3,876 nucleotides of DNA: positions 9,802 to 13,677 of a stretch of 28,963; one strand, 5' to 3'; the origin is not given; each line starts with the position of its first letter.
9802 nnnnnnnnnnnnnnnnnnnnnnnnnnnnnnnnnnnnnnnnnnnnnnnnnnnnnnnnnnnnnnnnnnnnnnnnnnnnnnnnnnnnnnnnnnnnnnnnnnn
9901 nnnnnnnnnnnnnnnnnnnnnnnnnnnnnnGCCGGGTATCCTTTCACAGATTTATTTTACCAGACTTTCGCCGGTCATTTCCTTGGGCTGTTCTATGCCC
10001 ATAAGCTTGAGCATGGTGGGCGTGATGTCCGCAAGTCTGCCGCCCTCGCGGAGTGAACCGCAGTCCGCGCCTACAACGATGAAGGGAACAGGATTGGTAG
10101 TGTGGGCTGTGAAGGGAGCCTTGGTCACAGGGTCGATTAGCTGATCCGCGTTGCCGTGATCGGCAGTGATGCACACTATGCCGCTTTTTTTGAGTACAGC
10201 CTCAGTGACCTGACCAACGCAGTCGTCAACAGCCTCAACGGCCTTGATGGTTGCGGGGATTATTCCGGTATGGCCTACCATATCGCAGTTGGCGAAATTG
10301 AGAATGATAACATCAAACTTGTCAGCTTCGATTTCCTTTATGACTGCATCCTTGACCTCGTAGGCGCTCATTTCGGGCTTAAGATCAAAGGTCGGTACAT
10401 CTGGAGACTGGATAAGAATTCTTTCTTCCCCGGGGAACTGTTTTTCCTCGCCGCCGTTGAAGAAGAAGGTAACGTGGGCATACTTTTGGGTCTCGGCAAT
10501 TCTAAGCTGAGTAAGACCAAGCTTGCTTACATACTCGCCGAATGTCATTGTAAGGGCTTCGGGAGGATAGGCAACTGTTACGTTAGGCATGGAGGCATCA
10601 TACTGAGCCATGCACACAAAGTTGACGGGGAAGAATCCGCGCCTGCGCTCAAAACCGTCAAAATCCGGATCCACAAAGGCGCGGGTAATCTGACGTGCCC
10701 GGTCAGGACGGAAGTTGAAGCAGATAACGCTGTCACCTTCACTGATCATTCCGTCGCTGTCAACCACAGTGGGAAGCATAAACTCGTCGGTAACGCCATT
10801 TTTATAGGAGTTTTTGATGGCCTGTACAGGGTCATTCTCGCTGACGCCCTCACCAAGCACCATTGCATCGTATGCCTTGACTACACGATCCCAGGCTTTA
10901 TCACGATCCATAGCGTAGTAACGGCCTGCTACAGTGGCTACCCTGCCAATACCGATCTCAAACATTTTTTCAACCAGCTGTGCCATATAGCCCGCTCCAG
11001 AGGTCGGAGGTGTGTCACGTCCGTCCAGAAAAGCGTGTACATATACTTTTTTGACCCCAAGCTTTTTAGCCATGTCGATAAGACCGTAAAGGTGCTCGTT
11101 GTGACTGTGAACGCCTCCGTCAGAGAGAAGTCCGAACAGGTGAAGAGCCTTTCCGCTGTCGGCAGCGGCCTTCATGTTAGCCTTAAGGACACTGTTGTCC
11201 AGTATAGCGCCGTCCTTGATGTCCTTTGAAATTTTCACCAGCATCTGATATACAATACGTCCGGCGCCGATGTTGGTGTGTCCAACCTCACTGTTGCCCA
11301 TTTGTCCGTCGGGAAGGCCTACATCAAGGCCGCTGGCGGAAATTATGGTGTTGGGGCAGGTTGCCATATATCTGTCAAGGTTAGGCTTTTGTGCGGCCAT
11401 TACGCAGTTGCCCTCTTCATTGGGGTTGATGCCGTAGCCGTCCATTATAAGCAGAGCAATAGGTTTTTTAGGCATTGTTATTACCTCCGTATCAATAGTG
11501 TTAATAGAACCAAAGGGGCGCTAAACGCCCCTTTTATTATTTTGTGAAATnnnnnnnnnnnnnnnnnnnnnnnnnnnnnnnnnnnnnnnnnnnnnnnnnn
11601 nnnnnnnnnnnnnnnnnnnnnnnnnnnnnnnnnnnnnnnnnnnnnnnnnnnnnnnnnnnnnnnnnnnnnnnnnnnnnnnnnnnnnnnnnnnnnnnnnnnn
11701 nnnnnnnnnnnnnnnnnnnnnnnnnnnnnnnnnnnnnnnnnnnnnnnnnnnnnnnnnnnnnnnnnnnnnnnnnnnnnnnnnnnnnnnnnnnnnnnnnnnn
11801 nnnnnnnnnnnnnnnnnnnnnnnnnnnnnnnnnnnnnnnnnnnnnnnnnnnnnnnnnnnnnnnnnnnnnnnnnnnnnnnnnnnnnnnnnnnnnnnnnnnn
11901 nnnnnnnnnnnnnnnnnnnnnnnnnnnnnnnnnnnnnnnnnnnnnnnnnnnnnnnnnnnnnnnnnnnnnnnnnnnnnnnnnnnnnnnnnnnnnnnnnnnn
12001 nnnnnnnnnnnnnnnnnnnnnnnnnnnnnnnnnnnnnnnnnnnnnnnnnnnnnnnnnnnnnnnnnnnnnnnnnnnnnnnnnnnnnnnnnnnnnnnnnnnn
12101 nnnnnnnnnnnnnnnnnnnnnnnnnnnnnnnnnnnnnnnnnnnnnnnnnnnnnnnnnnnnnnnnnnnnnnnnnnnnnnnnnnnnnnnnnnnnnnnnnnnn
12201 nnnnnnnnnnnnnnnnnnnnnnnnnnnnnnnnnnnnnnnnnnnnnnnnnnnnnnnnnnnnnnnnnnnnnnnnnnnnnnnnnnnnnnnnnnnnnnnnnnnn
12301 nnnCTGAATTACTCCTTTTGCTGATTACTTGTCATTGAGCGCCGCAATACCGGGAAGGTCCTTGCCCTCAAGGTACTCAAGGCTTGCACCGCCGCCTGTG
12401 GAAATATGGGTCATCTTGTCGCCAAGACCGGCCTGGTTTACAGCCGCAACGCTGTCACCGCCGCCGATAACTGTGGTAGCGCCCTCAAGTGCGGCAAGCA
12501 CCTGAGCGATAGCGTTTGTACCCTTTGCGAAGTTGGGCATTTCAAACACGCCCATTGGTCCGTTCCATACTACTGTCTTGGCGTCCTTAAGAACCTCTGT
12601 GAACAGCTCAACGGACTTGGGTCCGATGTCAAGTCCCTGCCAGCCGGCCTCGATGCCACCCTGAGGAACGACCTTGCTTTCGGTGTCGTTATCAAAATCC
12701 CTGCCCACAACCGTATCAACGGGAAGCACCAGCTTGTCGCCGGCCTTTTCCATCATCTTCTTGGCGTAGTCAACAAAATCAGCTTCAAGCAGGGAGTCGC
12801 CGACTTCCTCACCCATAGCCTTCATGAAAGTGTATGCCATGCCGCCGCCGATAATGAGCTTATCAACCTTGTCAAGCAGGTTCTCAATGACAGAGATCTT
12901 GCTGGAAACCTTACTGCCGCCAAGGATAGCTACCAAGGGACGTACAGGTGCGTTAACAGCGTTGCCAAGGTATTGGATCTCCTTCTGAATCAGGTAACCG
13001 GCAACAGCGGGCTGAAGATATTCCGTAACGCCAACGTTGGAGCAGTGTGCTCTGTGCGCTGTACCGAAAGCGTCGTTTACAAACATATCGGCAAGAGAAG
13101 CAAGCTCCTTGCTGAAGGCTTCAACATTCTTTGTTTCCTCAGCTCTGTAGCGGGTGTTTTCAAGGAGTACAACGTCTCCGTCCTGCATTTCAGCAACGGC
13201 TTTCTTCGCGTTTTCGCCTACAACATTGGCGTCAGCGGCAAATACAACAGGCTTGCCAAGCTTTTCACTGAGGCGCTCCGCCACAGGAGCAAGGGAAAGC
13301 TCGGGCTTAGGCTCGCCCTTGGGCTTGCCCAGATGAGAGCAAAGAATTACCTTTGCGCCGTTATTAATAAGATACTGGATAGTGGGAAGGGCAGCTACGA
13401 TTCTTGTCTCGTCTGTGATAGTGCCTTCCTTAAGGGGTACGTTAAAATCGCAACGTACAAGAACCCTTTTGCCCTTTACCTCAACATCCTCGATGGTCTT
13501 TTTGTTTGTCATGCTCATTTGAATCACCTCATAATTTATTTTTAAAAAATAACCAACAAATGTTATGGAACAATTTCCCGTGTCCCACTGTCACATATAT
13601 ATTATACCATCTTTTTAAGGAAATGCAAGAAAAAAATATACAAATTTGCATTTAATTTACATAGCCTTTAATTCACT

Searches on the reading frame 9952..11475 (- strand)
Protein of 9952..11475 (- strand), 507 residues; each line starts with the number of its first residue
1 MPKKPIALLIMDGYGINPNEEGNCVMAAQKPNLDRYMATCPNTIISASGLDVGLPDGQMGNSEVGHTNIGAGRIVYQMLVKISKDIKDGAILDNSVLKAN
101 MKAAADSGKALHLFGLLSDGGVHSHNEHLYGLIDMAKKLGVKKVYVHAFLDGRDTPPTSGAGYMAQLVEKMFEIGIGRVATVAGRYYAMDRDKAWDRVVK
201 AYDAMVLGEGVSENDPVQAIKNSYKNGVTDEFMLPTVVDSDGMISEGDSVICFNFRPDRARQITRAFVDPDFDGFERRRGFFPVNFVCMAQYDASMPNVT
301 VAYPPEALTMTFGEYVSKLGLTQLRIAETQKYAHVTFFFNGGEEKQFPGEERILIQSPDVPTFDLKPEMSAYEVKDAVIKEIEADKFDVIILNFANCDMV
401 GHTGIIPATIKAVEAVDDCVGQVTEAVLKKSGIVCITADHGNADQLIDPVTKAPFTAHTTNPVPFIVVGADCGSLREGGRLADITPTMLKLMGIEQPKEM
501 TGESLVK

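Call 59: search_protein_families(library=pfam, proteins=[window:9952-11475:-], max_evalue=0.001)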
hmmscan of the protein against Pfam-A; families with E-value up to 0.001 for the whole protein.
window:9952-11475:- (507 aa): 3 families
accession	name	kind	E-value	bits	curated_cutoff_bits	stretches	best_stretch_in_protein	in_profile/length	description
PF06415.18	iPGM_N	-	2.1e-87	292.6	27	1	82-294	1-217/217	BPG-independent PGAM N-terminus (iPGM_N)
PF01676.23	Metalloenzyme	-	3.5e-83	279.4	24.3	1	4-495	1-251/252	Metalloenzyme superfamily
PF01663.27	Phosphodiest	-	6.9e-05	23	23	1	374-444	144-223/342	Type I phosphodiesterase / nucleotide pyrophosphatase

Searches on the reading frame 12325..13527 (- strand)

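Call 59: search_protein_families(library=pfam, proteins=[window:12325-13527:-], max_evalue=0.001)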
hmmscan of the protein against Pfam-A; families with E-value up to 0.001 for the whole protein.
window:12325-13527:- (400 aa): 1 family
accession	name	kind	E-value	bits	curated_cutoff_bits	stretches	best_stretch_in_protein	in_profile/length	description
PF00162.24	PGK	-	6.6e-165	549.1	27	1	12-389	1-379/379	Phosphoglycerate kinase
